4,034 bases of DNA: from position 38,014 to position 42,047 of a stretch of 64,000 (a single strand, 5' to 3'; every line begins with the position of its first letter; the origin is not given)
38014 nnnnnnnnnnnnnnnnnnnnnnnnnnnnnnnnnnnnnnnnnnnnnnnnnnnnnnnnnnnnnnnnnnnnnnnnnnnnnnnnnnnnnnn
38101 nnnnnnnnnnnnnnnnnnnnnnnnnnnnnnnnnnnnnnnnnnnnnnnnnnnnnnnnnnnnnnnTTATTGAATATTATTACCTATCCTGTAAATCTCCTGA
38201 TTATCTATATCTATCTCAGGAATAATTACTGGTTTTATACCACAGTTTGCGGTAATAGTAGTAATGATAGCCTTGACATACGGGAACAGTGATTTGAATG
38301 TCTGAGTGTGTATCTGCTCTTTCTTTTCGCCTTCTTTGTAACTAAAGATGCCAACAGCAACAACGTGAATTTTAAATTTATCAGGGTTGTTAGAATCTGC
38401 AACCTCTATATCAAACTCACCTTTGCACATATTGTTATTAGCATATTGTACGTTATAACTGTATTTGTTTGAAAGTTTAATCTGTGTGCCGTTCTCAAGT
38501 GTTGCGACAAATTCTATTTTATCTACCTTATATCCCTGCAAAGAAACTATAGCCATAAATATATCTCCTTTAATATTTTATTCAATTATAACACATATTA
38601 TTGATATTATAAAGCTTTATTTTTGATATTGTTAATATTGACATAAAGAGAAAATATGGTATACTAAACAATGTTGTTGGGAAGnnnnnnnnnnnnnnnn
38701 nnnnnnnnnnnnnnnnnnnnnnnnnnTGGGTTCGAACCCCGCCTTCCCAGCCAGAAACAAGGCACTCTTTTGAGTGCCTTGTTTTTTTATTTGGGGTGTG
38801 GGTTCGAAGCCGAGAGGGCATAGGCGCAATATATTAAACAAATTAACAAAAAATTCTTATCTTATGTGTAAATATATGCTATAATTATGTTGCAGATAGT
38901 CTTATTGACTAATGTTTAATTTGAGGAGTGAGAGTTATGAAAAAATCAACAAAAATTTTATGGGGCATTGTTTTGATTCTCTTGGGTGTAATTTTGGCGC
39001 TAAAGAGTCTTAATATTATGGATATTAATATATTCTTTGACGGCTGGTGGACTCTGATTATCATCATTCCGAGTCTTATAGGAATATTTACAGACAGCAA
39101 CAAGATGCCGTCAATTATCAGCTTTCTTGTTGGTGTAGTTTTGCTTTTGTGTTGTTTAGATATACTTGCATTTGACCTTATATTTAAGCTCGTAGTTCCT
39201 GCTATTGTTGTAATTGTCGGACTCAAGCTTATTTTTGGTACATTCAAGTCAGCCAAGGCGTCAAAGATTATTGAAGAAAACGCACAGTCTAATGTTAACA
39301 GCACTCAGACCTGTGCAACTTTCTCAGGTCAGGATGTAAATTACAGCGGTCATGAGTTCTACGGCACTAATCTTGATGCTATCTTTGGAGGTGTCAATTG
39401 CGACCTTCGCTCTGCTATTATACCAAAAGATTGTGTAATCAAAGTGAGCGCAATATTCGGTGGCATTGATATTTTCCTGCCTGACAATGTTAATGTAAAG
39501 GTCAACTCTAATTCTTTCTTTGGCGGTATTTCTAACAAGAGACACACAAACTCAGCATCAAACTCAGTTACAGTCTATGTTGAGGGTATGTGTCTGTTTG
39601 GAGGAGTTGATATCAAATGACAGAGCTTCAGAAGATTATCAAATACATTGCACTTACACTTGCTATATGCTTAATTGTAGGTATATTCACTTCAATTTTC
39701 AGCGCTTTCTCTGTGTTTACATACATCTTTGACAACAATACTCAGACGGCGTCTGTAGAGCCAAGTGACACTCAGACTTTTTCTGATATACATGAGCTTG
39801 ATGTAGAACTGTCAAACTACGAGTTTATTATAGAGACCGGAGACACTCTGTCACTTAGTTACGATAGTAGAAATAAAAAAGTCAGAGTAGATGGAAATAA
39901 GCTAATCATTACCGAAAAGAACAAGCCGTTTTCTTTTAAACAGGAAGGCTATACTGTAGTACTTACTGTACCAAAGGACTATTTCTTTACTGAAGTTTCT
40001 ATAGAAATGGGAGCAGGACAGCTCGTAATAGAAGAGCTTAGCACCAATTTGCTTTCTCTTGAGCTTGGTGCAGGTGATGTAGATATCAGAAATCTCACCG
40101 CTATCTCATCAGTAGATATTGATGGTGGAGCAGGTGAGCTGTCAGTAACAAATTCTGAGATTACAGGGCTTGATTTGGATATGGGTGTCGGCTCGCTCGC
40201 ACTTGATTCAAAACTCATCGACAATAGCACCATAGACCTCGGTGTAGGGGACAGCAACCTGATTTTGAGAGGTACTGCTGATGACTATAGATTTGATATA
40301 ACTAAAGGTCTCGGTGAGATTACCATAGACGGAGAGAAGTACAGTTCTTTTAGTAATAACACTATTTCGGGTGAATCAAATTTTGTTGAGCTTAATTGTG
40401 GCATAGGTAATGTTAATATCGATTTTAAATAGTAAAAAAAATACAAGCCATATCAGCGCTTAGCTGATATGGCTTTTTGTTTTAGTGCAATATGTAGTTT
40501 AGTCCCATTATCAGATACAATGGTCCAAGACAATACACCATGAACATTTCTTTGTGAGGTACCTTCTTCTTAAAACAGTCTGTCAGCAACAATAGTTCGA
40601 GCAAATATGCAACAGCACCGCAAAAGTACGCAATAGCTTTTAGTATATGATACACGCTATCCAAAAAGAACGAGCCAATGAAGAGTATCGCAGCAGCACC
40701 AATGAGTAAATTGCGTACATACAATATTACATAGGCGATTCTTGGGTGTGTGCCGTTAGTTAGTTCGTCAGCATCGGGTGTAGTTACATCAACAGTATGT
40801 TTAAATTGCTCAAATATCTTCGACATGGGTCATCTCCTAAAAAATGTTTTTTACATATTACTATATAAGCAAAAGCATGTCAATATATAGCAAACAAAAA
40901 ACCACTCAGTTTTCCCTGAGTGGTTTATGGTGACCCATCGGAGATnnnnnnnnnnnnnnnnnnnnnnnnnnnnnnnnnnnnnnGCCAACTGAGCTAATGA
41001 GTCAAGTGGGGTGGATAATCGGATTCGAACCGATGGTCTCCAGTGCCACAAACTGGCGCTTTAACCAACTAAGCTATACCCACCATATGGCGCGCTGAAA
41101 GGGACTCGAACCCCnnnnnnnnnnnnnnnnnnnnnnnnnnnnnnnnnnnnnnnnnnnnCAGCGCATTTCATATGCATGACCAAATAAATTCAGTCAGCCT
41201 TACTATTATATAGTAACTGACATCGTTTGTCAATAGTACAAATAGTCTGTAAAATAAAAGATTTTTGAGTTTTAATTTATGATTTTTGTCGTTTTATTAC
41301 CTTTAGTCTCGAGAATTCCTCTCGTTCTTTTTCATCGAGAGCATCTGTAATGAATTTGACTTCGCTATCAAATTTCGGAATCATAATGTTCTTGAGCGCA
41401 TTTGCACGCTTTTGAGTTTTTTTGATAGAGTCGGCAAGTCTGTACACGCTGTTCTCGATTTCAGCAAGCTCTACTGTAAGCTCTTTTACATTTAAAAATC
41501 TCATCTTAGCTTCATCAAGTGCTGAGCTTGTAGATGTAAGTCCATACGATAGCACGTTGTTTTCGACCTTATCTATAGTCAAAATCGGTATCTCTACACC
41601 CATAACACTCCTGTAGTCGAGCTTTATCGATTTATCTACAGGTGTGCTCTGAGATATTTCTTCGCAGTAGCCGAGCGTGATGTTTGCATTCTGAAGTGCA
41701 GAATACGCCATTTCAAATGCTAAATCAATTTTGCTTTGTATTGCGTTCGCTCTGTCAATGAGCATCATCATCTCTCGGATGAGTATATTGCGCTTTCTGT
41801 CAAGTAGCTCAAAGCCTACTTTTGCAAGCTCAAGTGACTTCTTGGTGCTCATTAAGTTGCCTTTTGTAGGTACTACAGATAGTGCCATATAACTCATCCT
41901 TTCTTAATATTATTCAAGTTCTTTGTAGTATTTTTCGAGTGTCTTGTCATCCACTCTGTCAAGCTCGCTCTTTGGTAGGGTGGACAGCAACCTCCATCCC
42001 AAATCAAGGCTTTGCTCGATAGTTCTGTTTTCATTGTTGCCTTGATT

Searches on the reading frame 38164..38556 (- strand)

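Call 18: search_protein_families(library=pfam, proteins=[window:38164-38556:-], max_evalue=0.001)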
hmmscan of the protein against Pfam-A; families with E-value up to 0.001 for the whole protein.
window:38164-38556:- (130 aa): 1 family
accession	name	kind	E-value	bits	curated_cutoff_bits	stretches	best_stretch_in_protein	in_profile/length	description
PF02556.19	SecB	-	3.7e-06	27.4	26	1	36-118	45-131/141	Preprotein translocase subunit SecB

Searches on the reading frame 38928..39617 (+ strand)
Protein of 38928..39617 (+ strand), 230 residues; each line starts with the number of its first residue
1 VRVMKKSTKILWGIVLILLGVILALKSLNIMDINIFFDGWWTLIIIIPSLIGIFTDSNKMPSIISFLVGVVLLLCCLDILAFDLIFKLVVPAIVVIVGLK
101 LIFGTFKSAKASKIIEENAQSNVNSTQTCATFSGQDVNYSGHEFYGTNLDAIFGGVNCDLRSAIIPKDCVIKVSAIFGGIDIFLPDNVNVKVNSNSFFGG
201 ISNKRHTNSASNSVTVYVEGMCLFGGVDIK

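Call 18: search_protein_families(library=pfam, proteins=[window:38928-39617:+], max_evalue=0.001)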
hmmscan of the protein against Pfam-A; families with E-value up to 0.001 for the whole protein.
window:38928-39617:+ (230 aa): 3 families
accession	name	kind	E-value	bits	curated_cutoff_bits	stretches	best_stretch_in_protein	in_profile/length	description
PF09922.15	LiaF-like_C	-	4.6e-13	49.5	29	1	133-216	3-89/114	Cell wall-active antibiotics response LiaF, C-terminal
PF22570.1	LiaF-TM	-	1.4e-11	45.6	27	1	11-106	1-95/98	LiaF transmembrane domain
PF18917.5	LiaI-LiaF-like_TM1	-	1.6e-06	28.5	27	1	10-51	1-40/42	LiaI-LiaF-like transmembrane region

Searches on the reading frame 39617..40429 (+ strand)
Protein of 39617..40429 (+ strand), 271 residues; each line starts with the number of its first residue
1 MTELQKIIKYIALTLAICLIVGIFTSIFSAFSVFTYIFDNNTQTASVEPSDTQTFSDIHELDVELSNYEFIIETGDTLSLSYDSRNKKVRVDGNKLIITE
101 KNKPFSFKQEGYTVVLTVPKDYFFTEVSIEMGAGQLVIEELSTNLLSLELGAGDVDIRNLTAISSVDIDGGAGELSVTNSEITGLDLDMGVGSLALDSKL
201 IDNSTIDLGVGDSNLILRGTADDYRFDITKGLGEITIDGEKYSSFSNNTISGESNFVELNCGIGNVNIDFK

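Call 18: search_protein_families(library=pfam, proteins=[window:39617-40429:+], max_evalue=0.001)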
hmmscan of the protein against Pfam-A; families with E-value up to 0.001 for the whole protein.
window:39617-40429:+ (271 aa): 1 family
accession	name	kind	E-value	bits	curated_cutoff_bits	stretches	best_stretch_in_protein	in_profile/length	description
PF13349.12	DUF4097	-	8.1e-14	52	22.9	1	60-254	3-208/247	Toastrack DUF4097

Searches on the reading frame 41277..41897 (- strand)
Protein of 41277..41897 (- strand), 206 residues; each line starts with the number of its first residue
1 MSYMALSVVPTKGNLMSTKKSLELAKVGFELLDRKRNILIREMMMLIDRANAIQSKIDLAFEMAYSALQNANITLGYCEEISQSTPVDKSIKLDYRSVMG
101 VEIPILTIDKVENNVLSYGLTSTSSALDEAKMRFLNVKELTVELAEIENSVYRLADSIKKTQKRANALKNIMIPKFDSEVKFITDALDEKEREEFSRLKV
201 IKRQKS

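Call 18: search_protein_families(library=pfam, proteins=[window:41277-41897:-], max_evalue=0.001)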
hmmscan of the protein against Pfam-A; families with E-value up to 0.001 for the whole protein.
window:41277-41897:- (206 aa): 1 family
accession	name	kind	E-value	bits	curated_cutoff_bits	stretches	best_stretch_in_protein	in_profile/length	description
PF01813.22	ATP-synt_D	-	1.3e-52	179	25.7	1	14-203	1-196/196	ATP synthase subunit D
